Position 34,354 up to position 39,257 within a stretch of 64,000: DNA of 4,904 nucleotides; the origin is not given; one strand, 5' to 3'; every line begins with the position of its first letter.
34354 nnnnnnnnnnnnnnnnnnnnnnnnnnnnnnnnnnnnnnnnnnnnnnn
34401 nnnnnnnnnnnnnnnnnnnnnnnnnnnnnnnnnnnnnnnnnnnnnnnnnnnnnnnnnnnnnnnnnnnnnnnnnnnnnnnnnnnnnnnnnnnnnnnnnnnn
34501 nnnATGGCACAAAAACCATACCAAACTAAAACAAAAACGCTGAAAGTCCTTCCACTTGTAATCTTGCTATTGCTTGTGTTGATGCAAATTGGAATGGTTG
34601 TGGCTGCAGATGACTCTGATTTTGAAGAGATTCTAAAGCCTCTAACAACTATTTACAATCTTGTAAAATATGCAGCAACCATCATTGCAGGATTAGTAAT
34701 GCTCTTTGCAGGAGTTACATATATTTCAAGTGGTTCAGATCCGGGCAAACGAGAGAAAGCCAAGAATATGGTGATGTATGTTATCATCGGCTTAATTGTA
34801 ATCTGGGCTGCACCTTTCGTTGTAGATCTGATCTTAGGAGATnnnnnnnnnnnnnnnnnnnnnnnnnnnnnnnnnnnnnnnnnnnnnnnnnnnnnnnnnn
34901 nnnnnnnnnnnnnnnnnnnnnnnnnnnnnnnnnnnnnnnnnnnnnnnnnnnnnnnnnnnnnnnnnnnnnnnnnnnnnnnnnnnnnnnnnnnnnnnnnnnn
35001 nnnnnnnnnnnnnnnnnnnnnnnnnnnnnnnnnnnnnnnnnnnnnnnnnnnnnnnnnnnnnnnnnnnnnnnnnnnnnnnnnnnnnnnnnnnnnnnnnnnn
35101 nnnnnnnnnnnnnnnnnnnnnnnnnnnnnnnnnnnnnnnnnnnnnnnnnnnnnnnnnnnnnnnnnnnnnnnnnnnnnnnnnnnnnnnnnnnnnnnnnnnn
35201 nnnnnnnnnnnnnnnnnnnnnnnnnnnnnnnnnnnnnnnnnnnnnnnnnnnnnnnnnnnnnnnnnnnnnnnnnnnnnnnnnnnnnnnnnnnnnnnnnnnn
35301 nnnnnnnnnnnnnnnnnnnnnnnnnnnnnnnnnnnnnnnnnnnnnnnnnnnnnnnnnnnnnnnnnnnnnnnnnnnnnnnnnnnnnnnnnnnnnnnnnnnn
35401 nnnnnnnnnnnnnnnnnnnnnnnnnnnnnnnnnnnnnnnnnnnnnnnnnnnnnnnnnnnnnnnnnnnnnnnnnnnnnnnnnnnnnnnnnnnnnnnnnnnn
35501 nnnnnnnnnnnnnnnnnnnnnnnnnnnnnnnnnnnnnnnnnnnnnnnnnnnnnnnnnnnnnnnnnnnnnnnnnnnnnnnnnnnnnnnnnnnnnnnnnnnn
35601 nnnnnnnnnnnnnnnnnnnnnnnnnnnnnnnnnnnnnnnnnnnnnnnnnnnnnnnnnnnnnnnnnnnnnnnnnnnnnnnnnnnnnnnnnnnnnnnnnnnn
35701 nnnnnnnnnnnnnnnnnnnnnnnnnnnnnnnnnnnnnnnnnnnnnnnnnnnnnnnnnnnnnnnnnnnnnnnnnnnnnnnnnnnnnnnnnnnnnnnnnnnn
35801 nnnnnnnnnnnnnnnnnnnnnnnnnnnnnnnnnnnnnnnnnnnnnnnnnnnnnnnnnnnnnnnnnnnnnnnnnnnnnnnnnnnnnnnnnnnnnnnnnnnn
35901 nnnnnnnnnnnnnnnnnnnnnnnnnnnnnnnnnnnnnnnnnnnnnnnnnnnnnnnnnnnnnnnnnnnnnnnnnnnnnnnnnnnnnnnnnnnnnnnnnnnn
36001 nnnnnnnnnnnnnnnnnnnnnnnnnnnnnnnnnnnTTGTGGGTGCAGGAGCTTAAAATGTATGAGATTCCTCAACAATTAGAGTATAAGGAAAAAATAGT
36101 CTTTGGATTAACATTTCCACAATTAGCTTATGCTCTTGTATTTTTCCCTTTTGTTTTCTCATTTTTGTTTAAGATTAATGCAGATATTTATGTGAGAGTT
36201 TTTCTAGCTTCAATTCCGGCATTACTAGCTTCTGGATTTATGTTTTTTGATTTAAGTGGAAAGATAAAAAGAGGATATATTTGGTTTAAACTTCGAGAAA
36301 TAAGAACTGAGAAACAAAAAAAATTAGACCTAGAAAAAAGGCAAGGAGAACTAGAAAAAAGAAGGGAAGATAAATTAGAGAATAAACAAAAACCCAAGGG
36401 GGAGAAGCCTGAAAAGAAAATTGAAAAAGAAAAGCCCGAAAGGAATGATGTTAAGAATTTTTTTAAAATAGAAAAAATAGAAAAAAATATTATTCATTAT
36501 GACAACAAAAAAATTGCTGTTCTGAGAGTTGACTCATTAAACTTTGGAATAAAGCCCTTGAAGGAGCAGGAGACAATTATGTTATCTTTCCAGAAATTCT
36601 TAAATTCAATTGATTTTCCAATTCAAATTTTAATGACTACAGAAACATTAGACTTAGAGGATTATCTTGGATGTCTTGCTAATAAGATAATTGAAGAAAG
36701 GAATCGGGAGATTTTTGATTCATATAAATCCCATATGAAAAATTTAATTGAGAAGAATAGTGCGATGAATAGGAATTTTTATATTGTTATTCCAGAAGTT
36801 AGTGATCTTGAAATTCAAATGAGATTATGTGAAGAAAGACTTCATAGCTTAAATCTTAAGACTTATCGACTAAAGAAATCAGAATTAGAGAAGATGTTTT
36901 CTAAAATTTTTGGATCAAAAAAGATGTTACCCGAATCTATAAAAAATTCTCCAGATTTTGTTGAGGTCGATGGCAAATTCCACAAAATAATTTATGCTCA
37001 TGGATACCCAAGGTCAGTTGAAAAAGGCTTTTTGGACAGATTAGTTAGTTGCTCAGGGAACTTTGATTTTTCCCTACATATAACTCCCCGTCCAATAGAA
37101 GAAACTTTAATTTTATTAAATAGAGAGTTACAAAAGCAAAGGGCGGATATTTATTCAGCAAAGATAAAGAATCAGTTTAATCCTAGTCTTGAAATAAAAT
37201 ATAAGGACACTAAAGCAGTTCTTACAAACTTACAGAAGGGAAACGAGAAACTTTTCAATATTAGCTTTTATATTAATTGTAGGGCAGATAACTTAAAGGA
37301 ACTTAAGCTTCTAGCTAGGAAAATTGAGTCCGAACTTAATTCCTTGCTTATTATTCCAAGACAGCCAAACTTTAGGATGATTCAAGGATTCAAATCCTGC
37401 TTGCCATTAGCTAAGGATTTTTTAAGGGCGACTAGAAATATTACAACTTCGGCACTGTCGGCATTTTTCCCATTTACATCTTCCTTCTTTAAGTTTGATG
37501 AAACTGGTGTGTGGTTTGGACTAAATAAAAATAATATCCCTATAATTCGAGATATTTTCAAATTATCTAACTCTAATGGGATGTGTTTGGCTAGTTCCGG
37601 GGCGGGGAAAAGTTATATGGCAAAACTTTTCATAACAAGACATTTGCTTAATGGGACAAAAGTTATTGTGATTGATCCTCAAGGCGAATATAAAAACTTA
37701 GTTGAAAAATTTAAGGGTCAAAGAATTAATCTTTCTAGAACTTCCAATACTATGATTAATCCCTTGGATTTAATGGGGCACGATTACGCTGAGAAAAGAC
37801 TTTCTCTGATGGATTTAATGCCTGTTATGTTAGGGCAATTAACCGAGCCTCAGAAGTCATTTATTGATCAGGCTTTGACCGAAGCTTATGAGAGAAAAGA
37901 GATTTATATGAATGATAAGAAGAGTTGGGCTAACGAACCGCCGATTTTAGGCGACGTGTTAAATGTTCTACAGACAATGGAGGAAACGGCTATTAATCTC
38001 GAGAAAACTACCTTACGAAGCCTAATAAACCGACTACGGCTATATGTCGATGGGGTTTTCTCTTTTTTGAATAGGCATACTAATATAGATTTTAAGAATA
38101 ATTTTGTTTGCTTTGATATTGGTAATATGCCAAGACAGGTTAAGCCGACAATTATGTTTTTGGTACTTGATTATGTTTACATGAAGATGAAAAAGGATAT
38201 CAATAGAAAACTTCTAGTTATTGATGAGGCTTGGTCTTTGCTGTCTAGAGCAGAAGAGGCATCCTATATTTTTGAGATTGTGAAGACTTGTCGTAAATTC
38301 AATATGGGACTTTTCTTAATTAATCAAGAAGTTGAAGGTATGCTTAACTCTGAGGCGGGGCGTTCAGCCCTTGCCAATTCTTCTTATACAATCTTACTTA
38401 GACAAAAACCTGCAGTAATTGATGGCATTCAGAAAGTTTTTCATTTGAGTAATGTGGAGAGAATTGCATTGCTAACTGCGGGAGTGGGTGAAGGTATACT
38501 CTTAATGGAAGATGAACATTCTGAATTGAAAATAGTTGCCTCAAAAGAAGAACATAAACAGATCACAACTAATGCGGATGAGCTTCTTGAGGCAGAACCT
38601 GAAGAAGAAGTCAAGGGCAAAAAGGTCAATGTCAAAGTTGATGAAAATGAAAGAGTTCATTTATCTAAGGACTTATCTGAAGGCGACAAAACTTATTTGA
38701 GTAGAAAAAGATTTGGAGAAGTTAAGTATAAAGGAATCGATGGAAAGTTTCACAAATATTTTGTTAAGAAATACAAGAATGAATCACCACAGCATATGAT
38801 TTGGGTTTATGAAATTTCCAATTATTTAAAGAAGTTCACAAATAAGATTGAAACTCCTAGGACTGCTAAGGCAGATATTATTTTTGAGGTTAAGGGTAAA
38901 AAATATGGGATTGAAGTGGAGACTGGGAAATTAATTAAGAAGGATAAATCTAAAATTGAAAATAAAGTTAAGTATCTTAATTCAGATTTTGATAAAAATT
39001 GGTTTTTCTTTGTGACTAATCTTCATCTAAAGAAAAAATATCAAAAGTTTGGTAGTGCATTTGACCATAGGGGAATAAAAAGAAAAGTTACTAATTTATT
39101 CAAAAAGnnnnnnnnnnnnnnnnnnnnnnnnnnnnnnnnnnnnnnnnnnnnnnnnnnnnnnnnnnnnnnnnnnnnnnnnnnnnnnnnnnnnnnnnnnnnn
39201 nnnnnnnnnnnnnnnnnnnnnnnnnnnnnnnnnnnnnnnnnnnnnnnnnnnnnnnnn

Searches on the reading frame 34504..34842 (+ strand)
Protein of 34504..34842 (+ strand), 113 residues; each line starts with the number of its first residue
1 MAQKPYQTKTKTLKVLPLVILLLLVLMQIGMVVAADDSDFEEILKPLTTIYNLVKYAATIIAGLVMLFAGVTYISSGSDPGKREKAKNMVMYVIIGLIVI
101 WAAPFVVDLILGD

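Call 63: search_protein_families(library=pfam, proteins=[window:34504-34842:+], max_evalue=0.001)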
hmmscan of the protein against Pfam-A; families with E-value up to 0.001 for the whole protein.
window:34504-34842:+ (113 aa): 2 families
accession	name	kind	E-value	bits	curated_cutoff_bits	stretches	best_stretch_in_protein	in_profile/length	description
PF18895.5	T4SS_pilin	-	2.5e-14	53.5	26.6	1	49-110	11-71/71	Type IV secretion system pilin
PF04956.18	TrbC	-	7.5e-10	39.3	27.9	1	12-110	7-98/98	TrbC/VIRB2 pilin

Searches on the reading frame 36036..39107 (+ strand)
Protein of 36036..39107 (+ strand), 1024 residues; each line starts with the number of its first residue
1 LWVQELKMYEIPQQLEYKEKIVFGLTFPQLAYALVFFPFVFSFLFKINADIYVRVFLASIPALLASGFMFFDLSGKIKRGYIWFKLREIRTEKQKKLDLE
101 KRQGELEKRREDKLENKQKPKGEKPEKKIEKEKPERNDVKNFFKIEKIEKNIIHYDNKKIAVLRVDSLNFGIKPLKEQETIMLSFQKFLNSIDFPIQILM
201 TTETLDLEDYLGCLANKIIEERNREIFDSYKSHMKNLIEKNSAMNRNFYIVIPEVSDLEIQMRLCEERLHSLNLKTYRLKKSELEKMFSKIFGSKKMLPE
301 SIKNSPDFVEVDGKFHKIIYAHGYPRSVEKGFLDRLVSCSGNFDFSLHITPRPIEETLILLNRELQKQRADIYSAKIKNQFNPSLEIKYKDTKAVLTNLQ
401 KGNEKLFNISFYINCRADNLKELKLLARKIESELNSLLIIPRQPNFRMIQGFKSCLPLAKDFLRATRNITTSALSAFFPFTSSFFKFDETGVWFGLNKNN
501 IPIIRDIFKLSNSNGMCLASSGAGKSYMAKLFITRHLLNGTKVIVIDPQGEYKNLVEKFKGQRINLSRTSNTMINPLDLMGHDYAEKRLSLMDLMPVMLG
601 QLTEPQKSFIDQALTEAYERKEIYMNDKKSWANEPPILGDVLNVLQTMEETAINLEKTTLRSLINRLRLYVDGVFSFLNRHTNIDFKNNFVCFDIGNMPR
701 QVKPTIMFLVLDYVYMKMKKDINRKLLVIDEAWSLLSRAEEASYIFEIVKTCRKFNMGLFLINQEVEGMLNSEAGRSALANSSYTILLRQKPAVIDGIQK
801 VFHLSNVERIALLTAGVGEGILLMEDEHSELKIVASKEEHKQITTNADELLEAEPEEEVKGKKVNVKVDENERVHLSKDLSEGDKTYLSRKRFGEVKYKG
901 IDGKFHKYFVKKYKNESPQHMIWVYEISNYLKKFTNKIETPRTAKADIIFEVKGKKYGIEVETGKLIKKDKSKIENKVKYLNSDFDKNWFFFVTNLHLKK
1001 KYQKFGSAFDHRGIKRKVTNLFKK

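Call 41: search_protein_families(library=pfam, alignment_id=A2, max_evalue=0.00001)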
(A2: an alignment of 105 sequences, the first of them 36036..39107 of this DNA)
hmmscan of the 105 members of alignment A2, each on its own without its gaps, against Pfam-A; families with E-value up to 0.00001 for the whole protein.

A. member 1, window:36036-39107:+ (1024 aa): 3 families
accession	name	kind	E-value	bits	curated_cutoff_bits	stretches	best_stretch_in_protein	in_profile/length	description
PF19044.6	P-loop_TraG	-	9.2e-28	97.4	25.8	1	510-814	27-344/413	TraG P-loop domain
PF01935.23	DUF87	-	3.6e-15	57.1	23.2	1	499-679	10-177/220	Helicase HerA, central domain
PF12846.13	AAA_10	-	4.5e-12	46.1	27.5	1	512-619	21-136/362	AAA-like domain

B. families by the number of members that match (of 105 scanned): 57 families (the first 25 are shown)
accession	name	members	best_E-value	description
PF04851.21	ResIII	6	1.6e-35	Type III restriction enzyme, res subunit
PF19044.6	P-loop_TraG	5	9.2e-28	TraG P-loop domain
PF02384.22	N6_Mtase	4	1.1e-103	N-6 DNA Methylase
PF07669.17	Eco57I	4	2.3e-41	Eco57I restriction-modification methylase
PF01555.25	N6_N4_Mtase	4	3.1e-37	DNA methylase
PF00271.37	Helicase_C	4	8e-24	Helicase conserved C-terminal domain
PF01935.23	DUF87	4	3.6e-15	Helicase HerA, central domain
PF12846.13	AAA_10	4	5.2e-13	AAA-like domain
PF18766.7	SWI2_SNF2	3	2e-20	SWI2/SNF2 ATPase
PF00270.35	DEAD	3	1.1e-10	DEAD/DEAH box helicase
PF01170.24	UPF0020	3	6.8e-09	RMKL-like, methyltransferase domain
PF00145.23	DNA_methylase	2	1.1e-89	C-5 cytosine-specific DNA methylase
PF13385.13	Laminin_G_3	2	4.6e-24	Concanavalin A-like lectin/glucanases superfamily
PF20473.4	MmeI_Mtase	2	2.1e-13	MmeI, DNA-methyltransferase domain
PF08463.15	EcoEI_R_C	2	1.2e-12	EcoEI R protein C-terminal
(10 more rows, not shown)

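Call 42: search_protein_families(library=padloc, alignment_id=A2, max_evalue=0.00001)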
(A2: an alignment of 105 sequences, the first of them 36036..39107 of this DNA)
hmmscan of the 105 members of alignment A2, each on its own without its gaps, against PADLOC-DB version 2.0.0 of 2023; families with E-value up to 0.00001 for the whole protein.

A. member 1, window:36036-39107:+ (1024 aa): 4 families
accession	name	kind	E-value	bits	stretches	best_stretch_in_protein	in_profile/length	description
PDLC04140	mad8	-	6.1e-16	56.8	1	511-825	26-289/314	mads_8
PDLC02684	DndH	-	1.5e-13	47.2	1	506-767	1361-1639/1715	DndH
PDLC04105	HerA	-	7.7e-09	32.6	0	498-566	152-222/576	-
PDLC04103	HerA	-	1.1e-06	25.3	1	517-565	177-227/579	-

B. families by the number of members that match (of 105 scanned): 410 families (the first 25 are shown)
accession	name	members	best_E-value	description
PDLC04134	mad2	5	7.1e-55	mads_2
PDLC04140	mad8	5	3e-19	mads_8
PDLC03354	MTase_II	4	6e-30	Type II methyltransferase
PDLC03348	MTase_II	4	5.3e-24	Type II methyltransferase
PDLC03339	MTase_II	4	2.5e-22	Type II methyltransferase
PDLC03299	MTase_II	4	3.1e-18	Type II methyltransferase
PDLC03371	MTase_II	4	3.3e-18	Type II methyltransferase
PDLC03267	MTase_II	4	5.5e-18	Type II methyltransferase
PDLC02525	PglX|PglXI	4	7.1e-17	PglX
PDLC02527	PglX|PglXI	4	2.1e-15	PglX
PDLC04103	HerA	4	7.4e-07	-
PDLC03612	REase_MTase_IIG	3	4.1e-96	Type IIG restriction enzyme-methyltransferase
PDLC03034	MTase_I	3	2.1e-92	Type I methyltransferase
PDLC03021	MTase_I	3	5e-63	Type I methyltransferase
PDLC03604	REase_MTase_IIG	3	2.2e-44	Type IIG restriction enzyme-methyltransferase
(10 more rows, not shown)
